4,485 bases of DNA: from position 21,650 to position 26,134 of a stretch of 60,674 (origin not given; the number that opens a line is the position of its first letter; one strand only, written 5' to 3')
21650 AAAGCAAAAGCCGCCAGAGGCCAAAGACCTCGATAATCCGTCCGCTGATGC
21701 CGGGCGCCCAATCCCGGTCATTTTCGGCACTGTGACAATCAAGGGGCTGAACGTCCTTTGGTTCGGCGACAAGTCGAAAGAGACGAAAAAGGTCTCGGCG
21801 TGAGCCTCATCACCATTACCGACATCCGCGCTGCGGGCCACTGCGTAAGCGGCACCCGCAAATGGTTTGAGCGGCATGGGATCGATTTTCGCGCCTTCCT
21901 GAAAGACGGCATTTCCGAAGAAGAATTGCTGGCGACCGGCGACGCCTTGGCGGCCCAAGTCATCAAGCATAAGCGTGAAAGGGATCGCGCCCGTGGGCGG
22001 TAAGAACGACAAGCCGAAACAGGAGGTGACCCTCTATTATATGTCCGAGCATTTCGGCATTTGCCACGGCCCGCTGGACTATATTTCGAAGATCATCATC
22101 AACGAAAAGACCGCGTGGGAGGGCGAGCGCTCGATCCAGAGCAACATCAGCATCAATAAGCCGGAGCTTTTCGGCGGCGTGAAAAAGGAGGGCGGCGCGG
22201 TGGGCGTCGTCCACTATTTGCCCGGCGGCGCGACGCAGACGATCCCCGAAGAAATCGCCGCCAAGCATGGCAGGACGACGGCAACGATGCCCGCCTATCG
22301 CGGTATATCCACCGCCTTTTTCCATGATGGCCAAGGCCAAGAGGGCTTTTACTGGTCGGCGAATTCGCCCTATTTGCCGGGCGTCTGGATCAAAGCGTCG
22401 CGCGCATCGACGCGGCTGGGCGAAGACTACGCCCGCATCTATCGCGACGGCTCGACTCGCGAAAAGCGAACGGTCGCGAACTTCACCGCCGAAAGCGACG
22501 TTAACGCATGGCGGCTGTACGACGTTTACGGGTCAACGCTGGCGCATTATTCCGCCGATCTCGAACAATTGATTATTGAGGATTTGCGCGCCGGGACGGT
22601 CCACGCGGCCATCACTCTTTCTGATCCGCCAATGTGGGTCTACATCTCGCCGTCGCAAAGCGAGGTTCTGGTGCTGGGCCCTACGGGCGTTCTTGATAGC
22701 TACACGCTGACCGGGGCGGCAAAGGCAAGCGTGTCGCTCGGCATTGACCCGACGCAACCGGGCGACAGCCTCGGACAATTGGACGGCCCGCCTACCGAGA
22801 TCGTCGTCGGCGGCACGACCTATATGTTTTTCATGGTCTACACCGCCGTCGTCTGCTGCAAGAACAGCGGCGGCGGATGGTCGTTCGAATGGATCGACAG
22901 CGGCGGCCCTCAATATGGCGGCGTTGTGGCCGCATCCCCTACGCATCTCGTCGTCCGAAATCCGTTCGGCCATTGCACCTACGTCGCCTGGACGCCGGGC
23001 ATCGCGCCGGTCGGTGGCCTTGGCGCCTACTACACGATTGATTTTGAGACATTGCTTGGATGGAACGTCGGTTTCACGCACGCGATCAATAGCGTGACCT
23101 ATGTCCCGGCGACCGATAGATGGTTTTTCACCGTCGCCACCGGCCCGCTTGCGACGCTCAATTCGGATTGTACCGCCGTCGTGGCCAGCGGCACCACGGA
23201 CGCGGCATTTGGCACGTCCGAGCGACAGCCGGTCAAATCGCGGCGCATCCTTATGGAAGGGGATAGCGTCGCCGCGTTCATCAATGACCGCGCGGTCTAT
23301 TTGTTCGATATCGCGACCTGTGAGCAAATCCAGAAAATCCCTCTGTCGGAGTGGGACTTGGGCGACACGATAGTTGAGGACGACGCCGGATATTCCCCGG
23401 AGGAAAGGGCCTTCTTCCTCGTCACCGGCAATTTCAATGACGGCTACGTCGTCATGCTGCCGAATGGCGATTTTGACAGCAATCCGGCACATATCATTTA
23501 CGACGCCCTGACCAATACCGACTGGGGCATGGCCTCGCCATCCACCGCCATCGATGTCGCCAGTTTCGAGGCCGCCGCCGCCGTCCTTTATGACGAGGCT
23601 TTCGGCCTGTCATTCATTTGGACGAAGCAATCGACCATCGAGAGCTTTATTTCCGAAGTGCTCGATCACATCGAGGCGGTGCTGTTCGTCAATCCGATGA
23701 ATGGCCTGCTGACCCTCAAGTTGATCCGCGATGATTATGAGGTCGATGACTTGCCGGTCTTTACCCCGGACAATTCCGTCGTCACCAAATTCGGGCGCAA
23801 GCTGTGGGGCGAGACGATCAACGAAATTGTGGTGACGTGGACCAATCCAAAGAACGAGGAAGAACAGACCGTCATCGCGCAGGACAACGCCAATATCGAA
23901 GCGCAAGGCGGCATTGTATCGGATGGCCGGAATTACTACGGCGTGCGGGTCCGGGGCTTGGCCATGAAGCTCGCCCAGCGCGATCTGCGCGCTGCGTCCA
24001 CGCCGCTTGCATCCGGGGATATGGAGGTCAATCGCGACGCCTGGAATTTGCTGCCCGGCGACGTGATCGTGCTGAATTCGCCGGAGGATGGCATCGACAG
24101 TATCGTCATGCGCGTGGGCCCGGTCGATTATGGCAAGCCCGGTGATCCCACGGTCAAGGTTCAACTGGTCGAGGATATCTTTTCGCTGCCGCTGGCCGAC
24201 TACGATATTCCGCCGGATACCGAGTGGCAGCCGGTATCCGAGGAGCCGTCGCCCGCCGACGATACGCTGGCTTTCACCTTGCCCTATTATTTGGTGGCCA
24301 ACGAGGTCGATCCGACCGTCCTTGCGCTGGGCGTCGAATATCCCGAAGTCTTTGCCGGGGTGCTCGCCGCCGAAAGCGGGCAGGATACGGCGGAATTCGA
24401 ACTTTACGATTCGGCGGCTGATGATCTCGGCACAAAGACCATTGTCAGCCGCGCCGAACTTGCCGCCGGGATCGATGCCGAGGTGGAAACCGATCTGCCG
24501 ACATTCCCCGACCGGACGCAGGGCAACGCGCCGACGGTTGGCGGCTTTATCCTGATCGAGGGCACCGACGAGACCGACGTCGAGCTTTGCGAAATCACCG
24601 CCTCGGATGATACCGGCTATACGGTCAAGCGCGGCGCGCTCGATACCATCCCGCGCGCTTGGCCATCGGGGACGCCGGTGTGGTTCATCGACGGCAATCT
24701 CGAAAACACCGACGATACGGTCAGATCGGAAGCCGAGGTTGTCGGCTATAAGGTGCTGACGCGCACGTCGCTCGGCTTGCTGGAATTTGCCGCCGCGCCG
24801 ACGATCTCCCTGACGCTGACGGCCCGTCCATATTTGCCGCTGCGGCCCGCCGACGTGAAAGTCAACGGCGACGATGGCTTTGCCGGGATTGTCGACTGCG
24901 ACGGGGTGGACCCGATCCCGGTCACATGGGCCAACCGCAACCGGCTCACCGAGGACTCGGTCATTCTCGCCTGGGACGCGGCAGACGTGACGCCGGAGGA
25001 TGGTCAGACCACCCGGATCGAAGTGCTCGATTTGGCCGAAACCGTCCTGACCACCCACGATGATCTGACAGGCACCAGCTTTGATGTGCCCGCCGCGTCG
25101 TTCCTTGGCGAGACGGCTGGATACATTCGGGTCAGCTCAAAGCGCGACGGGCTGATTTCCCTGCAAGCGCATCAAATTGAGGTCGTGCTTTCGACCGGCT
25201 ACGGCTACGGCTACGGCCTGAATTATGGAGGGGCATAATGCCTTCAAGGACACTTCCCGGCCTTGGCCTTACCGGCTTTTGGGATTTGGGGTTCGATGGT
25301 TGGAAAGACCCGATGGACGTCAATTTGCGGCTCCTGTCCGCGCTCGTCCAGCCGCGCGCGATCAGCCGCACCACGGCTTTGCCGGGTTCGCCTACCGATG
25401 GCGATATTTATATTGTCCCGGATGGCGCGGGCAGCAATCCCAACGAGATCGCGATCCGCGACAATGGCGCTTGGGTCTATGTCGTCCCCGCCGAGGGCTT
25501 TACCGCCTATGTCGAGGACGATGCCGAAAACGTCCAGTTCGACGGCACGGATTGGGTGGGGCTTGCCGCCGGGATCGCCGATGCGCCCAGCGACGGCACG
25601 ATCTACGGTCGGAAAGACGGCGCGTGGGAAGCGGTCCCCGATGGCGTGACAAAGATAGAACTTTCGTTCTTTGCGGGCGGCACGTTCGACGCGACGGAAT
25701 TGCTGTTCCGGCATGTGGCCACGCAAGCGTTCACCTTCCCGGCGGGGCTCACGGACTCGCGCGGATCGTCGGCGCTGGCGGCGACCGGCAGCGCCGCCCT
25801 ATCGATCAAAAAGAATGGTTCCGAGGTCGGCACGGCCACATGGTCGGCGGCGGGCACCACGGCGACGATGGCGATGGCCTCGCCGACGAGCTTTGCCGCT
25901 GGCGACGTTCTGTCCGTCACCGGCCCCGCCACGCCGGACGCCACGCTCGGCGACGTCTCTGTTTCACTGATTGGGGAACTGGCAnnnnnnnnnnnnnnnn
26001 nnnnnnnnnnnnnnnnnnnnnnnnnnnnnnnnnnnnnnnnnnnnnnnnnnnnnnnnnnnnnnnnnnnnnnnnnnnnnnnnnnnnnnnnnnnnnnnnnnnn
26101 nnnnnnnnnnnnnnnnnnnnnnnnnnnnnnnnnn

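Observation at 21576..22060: Tail hub (J/gp15-like) gene split by an embedded ORF next to a G_AAA_AAG slippery site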

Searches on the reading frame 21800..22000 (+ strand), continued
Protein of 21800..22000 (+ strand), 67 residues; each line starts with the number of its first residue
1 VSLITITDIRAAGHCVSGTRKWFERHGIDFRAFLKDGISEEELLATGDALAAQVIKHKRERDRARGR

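Call 47: search_protein_representatives(alignment_id=A2)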
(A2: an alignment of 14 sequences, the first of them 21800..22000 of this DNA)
Query: 14 sequences, 67 profile positions. Proteins with E-value up to 0.001 (for the whole library): 1484; up to 1e-10: 372; up to 1e-30: 4. The best 150 are listed.
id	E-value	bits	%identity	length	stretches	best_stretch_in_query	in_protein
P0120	3.7e-41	155.0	-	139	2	4-62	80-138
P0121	4.9e-40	151.4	-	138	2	3-63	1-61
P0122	9.4e-40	150.4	-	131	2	3-63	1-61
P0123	6.4e-33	128.5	-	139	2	4-64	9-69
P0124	7.4e-29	115.5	-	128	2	3-64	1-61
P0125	1.3e-27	111.5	-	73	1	2-64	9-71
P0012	1.1e-25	105.4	-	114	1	4-64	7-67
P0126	9.9e-25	102.3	-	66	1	2-64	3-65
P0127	1.0e-24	102.2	-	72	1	3-65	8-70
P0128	2.7e-24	100.9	-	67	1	2-66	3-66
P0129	3.4e-24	100.6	-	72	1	3-63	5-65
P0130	2.9e-22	94.4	-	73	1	2-65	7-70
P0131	8.4e-22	92.9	-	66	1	2-64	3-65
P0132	1.0e-21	92.7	-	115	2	21-63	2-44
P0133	1.4e-21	92.3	-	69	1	3-62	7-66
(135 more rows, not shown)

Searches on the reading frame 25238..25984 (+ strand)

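Call 3: search_protein_families(library=pfam, proteins=[window:25238-25984:+], max_evalue=0.1)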
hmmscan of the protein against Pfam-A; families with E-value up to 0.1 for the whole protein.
window:25238-25984:+ (249 aa): 2 families
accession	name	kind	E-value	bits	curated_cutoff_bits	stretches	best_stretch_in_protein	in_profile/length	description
PF10983.13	DUF2793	-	1.5e-15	57.3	27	1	29-107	4-87/87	Protein of unknown function (DUF2793)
PF07921.17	Fibritin_C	-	0.016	15.8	21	1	110-134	67-91/93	Fibritin C-terminal region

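Call 4: search_protein_families(library=phrogs, proteins=[window:25238-25984:+], max_evalue=0.1)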
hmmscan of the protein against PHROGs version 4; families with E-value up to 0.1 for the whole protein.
window:25238-25984:+ (249 aa): 20 families
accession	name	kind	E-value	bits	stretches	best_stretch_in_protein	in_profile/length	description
phrog_7049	-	tail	5.2e-33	115.5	1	1-244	1-241/246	tail fiber protein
phrog_21978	-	unknown function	2.2e-31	110.4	1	4-108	3-114/220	-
phrog_5363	-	unknown function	2.1e-28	100.8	1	1-212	3-213/245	-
phrog_35360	-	tail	4.2e-14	53.5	1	1-152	1-152/260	tail fiber protein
phrog_13925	-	unknown function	1.1e-13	51.5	1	29-211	26-211/640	-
phrog_11660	-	tail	1.1e-12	47.6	1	136-244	1302-1408/1412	tail protein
phrog_15388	-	unknown function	1.2e-11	45.5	1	29-156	26-144/345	-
phrog_11585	-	unknown function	6.1e-11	42.8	1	114-246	138-276/280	-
phrog_29809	-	unknown function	4.2e-09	37.8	1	134-246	54-167/170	-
phrog_14458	-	tail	6.6e-08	33.2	1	31-133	30-143/281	tail fiber protein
phrog_22757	-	unknown function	7.1e-08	33.2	1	149-248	81-191/193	-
phrog_25093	-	unknown function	2e-07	31.2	1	32-149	33-156/564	-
phrog_2875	-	head and packaging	1.3e-06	28.8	1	34-133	33-143/382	virion structural protein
phrog_24134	-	head and packaging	5e-05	23.6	1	84-130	37-86/222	virion structural protein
phrog_3904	-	tail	0.00039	19.8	1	93-213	943-1053/1086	tail fiber protein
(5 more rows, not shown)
